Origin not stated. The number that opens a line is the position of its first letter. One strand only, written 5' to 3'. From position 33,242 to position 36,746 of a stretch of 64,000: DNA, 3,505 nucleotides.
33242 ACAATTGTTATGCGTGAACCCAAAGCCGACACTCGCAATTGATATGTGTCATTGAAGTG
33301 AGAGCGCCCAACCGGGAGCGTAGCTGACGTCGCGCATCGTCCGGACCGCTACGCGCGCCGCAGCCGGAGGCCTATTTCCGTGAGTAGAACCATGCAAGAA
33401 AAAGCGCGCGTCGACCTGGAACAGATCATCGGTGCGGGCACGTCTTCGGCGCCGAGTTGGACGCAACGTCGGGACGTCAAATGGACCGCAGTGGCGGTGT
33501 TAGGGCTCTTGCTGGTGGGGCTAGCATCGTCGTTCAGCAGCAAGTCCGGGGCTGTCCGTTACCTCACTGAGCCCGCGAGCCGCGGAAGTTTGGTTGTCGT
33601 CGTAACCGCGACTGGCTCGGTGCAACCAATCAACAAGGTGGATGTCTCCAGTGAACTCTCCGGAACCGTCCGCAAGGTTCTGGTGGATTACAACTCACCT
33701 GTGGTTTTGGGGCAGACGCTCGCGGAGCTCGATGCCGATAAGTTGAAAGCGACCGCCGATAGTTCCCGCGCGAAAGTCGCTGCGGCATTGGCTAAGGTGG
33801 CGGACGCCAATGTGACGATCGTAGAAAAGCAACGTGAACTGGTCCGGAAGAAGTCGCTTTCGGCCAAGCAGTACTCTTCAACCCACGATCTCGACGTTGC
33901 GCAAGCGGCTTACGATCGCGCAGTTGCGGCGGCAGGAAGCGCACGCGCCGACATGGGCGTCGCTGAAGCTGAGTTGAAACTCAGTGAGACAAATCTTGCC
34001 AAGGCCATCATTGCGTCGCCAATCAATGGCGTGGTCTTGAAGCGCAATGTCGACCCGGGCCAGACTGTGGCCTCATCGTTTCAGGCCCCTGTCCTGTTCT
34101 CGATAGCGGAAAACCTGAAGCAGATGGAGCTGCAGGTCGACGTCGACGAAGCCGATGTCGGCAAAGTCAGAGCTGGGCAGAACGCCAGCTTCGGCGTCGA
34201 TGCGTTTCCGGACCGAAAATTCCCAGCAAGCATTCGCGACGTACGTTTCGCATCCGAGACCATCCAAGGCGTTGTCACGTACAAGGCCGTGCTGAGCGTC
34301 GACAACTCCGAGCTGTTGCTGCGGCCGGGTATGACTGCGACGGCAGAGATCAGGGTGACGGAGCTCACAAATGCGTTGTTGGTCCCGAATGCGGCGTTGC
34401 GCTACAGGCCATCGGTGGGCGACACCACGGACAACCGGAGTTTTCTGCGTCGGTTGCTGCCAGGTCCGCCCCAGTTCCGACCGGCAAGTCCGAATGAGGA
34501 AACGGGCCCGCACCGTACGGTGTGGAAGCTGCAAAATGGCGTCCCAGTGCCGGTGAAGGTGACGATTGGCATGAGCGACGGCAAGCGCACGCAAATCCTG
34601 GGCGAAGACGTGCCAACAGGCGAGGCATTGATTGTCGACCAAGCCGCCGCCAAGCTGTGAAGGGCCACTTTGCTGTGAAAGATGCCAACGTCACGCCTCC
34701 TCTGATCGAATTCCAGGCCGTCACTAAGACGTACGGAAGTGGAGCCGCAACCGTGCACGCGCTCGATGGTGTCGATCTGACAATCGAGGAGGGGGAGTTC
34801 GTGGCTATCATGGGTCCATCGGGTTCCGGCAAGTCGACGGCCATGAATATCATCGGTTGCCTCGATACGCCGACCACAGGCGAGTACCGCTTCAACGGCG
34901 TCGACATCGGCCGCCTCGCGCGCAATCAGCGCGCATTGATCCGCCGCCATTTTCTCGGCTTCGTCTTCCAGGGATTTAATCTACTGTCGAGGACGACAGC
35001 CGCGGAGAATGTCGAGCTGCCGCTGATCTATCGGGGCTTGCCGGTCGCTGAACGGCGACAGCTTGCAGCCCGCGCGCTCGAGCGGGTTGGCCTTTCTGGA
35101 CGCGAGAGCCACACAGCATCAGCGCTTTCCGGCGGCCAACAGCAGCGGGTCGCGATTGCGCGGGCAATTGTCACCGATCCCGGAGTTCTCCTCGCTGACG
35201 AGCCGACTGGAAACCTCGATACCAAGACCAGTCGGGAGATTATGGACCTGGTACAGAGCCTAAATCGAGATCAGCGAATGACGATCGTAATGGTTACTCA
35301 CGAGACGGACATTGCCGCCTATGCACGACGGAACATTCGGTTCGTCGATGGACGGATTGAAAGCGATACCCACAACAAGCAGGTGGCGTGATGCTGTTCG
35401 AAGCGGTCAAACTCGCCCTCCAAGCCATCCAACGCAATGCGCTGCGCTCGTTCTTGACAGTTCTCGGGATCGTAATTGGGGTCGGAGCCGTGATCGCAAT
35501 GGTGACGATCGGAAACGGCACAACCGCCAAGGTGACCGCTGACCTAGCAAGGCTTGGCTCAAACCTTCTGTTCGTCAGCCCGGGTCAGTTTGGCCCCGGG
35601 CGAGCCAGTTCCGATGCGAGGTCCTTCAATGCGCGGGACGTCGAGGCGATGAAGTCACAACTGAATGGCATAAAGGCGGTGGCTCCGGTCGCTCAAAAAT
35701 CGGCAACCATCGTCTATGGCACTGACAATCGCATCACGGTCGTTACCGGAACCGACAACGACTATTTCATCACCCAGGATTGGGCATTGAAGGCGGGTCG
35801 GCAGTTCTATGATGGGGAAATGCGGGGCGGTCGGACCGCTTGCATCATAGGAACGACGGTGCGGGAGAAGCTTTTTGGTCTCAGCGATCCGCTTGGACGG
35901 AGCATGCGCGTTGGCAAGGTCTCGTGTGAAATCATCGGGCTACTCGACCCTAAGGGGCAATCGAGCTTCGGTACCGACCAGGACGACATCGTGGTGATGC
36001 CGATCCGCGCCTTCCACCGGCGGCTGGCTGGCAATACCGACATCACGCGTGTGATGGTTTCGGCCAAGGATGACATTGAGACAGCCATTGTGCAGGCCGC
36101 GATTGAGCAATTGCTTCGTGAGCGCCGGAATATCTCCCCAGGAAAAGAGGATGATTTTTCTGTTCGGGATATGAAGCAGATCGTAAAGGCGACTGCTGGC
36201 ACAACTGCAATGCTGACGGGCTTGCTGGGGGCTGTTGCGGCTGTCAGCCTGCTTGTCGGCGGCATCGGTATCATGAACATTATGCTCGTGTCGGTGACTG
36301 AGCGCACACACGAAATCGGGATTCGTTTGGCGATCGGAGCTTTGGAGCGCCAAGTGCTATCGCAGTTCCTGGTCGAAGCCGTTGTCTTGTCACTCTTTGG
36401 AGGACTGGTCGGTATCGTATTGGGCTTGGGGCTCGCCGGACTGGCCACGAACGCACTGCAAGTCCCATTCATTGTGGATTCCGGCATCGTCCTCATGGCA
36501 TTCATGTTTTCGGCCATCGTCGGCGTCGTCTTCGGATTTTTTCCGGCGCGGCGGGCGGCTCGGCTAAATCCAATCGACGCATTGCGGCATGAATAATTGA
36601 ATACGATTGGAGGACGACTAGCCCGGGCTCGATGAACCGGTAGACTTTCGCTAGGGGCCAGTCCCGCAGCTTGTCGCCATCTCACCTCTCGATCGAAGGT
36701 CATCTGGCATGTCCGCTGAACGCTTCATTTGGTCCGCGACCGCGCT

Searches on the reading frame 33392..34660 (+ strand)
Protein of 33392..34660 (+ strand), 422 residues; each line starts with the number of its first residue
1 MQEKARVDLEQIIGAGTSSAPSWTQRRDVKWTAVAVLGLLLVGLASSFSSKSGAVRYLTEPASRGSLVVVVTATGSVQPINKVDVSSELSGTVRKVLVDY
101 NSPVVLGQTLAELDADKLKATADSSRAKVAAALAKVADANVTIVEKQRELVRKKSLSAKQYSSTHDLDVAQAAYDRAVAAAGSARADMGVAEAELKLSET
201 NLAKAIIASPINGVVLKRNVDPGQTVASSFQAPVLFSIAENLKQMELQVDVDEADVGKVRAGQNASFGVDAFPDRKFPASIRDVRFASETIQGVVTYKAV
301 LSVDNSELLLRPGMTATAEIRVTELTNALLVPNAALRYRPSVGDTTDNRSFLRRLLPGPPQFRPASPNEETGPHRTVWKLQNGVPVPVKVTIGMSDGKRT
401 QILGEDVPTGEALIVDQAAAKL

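Call 10: search_protein_families(library=pfam, proteins=[window:33392-34660:+])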
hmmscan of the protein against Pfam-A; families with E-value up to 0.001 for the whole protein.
window:33392-34660:+ (422 aa): 2 families
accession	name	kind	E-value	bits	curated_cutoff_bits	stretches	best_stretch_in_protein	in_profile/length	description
PF16576.10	HlyD_D23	-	3.2e-17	63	30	1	81-316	18-214/214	Barrel-sandwich domain of CusB or HlyD membrane-fusion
PF13437.12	HlyD_3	-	1.1e-09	39.4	22.2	1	207-313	2-106/106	HlyD family secretion protein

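Call 55: search_protein_families(library=ncbifam, proteins=[window:33392-34660:+], max_evalue=0.001)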
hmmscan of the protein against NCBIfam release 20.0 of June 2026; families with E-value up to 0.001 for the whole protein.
window:33392-34660:+ (422 aa): 18 families
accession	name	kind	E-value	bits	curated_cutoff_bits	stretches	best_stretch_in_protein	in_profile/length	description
NF008606.0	PRK11578.1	equivalog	5.2e-41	141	342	1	30-337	8-315/371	macrolide transporter subunit MacA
TIGR01730.1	RND_mfp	subfamily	7.2e-41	140.2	94.9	1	64-340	8-264/322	efflux RND transporter periplasmic adaptor subunit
TIGR00999.1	8a0102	subfamily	2.2e-19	69.6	319.3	1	104-336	4-218/271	CzcB/NccB family metal efflux transporter periplasmic adaptor subunit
TIGR01843.1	type_I_hlyD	subfamily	7.5e-17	61.4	208.65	2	170-324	236-400/422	HlyD family type I secretion periplasmic adaptor subunit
TIGR00998.1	8a0101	subfamily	1.5e-16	60.3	390.8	2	176-289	174-286/334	EmrA/EmrK family multidrug efflux transporter periplasmic adaptor subunit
TIGR02971.1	heterocyst_DevB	subfamily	5e-15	55.7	129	1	168-274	168-269/327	ABC exporter membrane fusion protein, DevB family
NF002939.0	PRK03598.1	equivalog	1.7e-12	47.2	393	1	183-281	183-277/332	secretion protein HlyD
NF008589.1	PRK11556.1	equivalog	5.1e-12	45.4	391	1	70-337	72-327/392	MdtA/MuxA family multidrug efflux RND transporter periplasmic adaptor subunit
NF007362.0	PRK09859.1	equivalog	2.3e-09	36.9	738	1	63-335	42-308/385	multidrug transporter subunit MdtE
NF007785.0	PRK10476.1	equivalog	7.7e-09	34.8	376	1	171-266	175-266/347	multidrug transporter subunit MdtN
NF011604.1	PRK15030.1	equivalog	1.2e-08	34.4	765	1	75-344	58-320/397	multidrug efflux RND transporter periplasmic adaptor subunit AcrA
NF011715.0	PRK15136.1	equivalog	4.9e-07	28.7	563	1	163-274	170-281/390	multidrug efflux MFS transporter periplasmic adaptor subunit EmrA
NF007132.1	PRK09578.1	equivalog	1.5e-06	27.3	512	1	66-227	49-196/396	MexX/AxyX family multidrug efflux RND transporter periplasmic adaptor subunit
NF007850.1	PRK10559.1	equivalog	2.5e-06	26.8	400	1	83-235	41-178/303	p-hydroxybenzoic acid efflux pump subunit AaeA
NF033138.2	RND-peri-MexC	equivalog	4.9e-06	25.9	625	1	65-226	46-193/375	MexC family multidrug efflux RND transporter periplasmic adaptor subunit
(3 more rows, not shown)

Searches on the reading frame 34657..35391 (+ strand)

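Call 10: search_protein_families(library=pfam, proteins=[window:34657-35391:+])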
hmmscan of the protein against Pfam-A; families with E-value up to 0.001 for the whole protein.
window:34657-35391:+ (244 aa): 4 families
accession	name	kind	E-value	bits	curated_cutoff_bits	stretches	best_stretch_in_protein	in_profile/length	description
PF00005.33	ABC_tran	-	3.5e-33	115.5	25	1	36-184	1-136/137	ABC transporter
PF13304.12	AAA_21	-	7.1e-06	26.7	27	0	153-216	234-299/304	AAA domain, putative AbiEii toxin, Type IV TA system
PF13555.12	AAA_29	-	4.4e-05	23.6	27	1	35-80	11-55/61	P-loop containing region of AAA domain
PF02463.25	SMC_N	-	0.00015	21.7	40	0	155-228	135-210/220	RecF/RecN/SMC N terminal domain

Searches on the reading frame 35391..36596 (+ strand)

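Call 10: search_protein_families(library=pfam, proteins=[window:35391-36596:+])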
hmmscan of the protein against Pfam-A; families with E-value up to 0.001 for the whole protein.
window:35391-36596:+ (401 aa): 2 families
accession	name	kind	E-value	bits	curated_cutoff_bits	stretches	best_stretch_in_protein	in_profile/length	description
PF12704.14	MacB_PCD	-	1.6e-50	172.7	27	1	20-241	1-207/207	MacB-like periplasmic core domain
PF02687.27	FtsX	-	7e-20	71.7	25.5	1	281-394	2-120/120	FtsX-like permease C-terminal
